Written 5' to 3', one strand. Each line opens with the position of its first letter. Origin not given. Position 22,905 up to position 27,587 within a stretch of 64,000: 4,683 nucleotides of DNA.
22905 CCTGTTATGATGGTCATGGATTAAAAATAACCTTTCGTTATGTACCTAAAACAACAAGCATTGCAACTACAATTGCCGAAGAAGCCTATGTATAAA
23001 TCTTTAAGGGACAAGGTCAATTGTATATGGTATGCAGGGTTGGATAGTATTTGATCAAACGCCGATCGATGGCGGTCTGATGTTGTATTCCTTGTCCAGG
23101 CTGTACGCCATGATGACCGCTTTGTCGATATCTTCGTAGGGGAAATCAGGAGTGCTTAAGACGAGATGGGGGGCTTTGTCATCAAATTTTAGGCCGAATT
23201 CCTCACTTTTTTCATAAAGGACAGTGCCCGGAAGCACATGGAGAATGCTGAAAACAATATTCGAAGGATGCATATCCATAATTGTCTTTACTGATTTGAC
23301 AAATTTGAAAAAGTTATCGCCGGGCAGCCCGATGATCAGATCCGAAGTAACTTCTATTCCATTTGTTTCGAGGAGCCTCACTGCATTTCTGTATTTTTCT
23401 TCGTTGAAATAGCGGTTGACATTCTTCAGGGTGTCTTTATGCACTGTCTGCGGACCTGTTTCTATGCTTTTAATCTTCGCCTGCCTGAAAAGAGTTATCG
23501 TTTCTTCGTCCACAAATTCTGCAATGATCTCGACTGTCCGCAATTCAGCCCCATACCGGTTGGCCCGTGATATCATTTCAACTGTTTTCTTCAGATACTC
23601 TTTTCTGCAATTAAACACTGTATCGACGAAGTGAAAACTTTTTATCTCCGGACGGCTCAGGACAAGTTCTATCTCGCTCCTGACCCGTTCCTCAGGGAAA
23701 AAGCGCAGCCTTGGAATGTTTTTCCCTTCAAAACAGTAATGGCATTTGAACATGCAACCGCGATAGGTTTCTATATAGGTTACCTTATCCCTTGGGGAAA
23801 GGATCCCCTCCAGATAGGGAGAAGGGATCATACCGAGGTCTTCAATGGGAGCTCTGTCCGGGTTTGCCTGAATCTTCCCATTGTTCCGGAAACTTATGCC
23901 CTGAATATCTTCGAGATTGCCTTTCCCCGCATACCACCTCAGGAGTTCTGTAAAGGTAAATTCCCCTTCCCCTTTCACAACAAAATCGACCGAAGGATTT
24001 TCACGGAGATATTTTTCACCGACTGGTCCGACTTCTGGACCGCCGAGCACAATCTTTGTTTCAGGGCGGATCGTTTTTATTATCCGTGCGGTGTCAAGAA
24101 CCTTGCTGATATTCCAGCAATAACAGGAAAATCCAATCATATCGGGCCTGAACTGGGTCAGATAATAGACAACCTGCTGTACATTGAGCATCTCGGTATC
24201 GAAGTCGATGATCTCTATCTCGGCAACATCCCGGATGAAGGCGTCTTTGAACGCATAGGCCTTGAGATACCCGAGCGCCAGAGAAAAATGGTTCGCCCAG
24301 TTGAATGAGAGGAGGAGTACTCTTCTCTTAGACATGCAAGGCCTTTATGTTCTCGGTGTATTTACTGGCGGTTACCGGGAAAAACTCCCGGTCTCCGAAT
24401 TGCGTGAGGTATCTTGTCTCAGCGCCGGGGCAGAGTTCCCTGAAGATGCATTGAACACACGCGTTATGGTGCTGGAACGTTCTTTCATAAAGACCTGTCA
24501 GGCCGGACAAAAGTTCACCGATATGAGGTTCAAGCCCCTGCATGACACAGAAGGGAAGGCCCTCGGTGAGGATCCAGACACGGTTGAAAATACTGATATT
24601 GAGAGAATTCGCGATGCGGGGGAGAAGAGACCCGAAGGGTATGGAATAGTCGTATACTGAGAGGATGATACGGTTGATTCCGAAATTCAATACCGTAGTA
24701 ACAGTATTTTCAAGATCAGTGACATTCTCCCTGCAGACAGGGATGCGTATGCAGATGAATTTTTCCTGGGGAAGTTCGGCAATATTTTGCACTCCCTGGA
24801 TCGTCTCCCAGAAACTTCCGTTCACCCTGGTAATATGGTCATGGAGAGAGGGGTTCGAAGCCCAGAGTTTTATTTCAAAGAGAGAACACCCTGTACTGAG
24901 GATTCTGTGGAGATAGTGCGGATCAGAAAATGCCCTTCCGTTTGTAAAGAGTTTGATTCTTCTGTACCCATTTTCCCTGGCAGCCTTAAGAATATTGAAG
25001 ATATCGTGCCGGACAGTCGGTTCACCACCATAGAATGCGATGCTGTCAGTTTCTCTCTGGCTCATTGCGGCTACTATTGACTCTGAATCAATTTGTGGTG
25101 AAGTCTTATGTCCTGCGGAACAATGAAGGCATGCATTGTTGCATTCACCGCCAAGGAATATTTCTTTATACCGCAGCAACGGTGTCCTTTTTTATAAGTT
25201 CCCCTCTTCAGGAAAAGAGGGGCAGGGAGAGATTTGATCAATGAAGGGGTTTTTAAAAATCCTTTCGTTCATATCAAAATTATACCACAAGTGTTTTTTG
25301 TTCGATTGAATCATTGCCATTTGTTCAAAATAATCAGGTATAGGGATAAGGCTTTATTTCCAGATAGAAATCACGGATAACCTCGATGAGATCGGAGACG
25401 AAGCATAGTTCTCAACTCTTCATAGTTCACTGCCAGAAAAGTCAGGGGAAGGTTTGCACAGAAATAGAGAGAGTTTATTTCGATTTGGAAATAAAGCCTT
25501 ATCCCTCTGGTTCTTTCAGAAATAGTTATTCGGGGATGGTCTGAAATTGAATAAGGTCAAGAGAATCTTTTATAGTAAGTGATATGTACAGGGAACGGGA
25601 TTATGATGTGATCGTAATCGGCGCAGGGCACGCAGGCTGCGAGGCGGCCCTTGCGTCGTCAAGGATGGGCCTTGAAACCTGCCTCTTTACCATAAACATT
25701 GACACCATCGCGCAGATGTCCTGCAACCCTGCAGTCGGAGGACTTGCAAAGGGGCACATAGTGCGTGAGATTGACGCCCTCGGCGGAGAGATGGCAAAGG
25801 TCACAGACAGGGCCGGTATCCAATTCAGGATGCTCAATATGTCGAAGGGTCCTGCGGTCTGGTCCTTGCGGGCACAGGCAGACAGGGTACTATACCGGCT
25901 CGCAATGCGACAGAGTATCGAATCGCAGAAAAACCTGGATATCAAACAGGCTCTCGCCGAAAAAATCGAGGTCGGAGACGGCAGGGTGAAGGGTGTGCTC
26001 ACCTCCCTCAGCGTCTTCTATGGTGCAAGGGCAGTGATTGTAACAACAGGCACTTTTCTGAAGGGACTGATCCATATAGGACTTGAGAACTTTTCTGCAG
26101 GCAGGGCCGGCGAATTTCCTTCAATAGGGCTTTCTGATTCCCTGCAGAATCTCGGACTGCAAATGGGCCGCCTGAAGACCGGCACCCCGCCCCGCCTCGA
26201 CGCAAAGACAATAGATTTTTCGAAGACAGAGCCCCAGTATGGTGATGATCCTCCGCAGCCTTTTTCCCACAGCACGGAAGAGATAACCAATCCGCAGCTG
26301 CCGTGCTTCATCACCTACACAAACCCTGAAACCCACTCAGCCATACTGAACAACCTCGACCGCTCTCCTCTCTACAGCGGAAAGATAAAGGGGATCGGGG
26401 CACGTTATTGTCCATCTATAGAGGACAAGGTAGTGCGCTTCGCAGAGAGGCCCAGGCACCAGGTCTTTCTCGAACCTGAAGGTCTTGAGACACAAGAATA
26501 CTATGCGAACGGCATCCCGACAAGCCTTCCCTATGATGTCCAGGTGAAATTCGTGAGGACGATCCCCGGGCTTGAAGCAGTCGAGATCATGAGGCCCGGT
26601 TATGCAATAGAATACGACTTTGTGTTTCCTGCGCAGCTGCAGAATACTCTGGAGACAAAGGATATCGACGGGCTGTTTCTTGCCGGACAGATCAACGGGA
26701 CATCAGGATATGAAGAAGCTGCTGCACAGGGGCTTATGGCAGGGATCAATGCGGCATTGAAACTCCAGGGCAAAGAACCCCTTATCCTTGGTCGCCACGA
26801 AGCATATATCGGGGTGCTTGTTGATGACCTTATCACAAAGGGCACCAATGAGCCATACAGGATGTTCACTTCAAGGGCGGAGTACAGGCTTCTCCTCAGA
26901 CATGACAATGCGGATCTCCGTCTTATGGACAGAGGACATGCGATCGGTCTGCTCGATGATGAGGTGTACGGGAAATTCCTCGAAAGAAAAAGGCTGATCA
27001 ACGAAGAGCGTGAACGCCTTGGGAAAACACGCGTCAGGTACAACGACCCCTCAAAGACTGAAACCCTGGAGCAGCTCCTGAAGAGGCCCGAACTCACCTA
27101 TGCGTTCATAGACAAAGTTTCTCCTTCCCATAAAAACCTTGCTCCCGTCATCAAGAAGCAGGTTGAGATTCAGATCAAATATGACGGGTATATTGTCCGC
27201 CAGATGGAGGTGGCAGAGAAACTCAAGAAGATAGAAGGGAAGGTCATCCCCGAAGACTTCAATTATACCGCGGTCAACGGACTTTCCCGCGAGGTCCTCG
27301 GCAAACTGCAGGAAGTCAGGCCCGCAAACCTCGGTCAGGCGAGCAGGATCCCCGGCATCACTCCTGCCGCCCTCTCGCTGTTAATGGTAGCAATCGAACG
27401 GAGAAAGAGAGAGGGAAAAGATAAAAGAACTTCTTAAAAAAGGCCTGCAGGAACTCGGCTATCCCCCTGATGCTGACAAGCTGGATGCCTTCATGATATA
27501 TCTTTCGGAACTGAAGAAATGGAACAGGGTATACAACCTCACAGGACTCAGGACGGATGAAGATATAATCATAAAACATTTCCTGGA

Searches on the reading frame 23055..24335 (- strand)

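Call 72: search_protein_families(library=pfam, proteins=[window:23055-24335:-], max_evalue=0.001)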
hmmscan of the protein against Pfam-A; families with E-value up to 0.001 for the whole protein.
window:23055-24335:- (426 aa): 2 families
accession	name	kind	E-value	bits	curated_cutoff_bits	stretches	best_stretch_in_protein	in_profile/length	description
PF02310.24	B12-binding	-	2.1e-19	70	32.1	1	20-131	16-120/121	B12 binding domain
PF04055.27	Radical_SAM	-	7.5e-19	68.9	29.5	1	188-350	1-164/166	Radical SAM superfamily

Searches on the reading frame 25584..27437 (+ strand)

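Call 72: search_protein_families(library=pfam, proteins=[window:25584-27437:+], max_evalue=0.001)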
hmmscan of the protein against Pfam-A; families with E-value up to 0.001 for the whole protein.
window:25584-27437:+ (617 aa): 6 families
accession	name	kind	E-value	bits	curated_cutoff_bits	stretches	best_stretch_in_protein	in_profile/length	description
PF01134.28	GIDA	-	2.5e-175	583.7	22.1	1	8-398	1-391/391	Glucose inhibited division protein A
PF13932.14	SAM_GIDA_C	-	2.7e-24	85.2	27.1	1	545-601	1-57/57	tRNA modifying enzyme MnmG/GidA C-terminal helical bundle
PF21680.2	GIDA_C_1st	-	5.5e-17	62.7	24.7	1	459-540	1-95/96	tRNA modifying enzyme MnmG/GidA C-terminal helical domain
PF12831.13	FAD_oxidored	-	0.00016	21.6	27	1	8-35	1-28/416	FAD dependent oxidoreductase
PF07992.20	Pyr_redox_2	-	0.0002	21.3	26.1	1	7-61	1-54/291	Pyridine nucleotide-disulphide oxidoreductase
PF00890.30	FAD_binding_2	-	0.00042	20.1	20.4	0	8-35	1-28/414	FAD binding domain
